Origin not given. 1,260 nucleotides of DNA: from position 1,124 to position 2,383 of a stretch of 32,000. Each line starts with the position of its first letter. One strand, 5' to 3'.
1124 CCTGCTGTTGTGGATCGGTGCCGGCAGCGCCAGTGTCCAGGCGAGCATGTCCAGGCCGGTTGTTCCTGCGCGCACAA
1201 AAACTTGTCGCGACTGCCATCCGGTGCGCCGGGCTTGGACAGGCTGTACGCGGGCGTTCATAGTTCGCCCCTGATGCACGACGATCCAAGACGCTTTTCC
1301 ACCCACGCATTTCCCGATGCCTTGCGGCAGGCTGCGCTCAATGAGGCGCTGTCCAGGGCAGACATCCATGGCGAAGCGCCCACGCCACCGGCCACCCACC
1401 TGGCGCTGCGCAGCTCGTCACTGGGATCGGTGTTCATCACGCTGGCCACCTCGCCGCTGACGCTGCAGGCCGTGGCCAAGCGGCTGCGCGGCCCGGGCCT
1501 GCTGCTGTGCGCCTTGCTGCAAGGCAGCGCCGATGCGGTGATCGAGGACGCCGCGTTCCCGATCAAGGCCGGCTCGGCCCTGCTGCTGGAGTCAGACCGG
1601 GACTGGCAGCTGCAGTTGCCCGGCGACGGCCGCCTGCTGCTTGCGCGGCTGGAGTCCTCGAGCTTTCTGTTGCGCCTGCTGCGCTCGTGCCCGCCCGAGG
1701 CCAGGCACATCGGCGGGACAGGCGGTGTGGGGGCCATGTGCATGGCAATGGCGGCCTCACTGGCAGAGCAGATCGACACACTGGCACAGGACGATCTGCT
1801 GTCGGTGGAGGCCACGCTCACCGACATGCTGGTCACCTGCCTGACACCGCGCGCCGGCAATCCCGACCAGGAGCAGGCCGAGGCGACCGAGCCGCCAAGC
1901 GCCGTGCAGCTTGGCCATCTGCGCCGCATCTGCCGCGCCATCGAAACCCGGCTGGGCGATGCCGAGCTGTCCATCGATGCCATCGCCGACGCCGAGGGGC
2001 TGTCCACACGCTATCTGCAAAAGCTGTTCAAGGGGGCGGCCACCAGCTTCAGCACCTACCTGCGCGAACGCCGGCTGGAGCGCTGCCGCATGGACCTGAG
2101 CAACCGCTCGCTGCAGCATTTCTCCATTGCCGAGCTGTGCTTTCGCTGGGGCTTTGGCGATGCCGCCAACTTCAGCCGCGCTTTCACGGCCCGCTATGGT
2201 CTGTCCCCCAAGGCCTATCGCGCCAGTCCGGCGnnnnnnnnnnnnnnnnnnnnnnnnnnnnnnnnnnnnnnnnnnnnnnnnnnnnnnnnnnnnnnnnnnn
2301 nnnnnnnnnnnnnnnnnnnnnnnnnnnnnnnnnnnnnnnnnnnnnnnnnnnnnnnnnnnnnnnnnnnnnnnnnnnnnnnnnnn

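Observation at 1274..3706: AraC-family regulator fused in frame to a complete acetamidase/formamidase domain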

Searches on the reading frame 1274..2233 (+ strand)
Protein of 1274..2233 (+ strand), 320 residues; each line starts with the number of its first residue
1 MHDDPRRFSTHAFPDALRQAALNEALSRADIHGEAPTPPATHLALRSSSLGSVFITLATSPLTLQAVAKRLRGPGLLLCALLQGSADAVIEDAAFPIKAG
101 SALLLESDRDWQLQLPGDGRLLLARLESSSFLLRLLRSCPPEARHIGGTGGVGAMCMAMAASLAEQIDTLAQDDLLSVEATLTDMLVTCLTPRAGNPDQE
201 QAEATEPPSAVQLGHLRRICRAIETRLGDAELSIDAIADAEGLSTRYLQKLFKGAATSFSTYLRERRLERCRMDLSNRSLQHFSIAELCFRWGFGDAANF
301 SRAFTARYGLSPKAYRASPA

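Call 58: search_solved_structures(query=window:1274-2233:+, max_evalue=0.01)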
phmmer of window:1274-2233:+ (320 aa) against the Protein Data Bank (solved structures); distinct sequences matched with E-value up to 0.01: 14.
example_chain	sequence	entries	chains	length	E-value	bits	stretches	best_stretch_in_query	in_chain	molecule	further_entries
5nla_A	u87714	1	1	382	5.2e-10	42.2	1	162-318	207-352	Putative transcriptional regulator TRANSCRIPTION REGULATOR protein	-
7bef_G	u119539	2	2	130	9e-08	34.9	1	231-317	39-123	Transcriptional activator RamA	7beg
3lsg_A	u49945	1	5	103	3.5e-07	33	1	221-316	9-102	Two-component response regulator yesN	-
7vwy_G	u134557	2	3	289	1.6e-06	30.8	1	214-319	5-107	Right origin-binding protein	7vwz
1d5y_A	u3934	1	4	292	2e-06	30.5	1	215-319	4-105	ROB TRANSCRIPTION FACTOR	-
7w5w_J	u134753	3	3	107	6e-06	28.9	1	229-316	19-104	Regulatory protein SoxS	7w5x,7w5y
3oio_A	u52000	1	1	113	9.7e-06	28.2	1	229-318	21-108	Transcriptional regulator (AraC-type DNA-binding domain-containing proteins)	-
7r3w_A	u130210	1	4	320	4.7e-05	26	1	208-319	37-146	Putative bacterial regulatory helix-turn-helix protein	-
12aw_A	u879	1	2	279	4.9e-05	25.9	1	215-316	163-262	HYBRID TWO-COMPONENT SYSTEM PROTEIN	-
2k9s_A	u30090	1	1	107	7e-05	25.4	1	216-317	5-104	Arabinose operon regulatory protein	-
6swi_A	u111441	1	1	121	0.00012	24.6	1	216-317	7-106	Two-component response regulator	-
1bl0_A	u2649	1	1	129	0.00028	23.4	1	223-317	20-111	PROTEIN (MULTIPLE ANTIBIOTIC RESISTANCE PROTEIN)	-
1xs9_A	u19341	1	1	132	0.0003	23.3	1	223-317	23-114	Multiple antibiotic resistance protein marA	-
3mkl_A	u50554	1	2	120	0.00087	21.8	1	210-317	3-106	HTH-type transcriptional regulator gadX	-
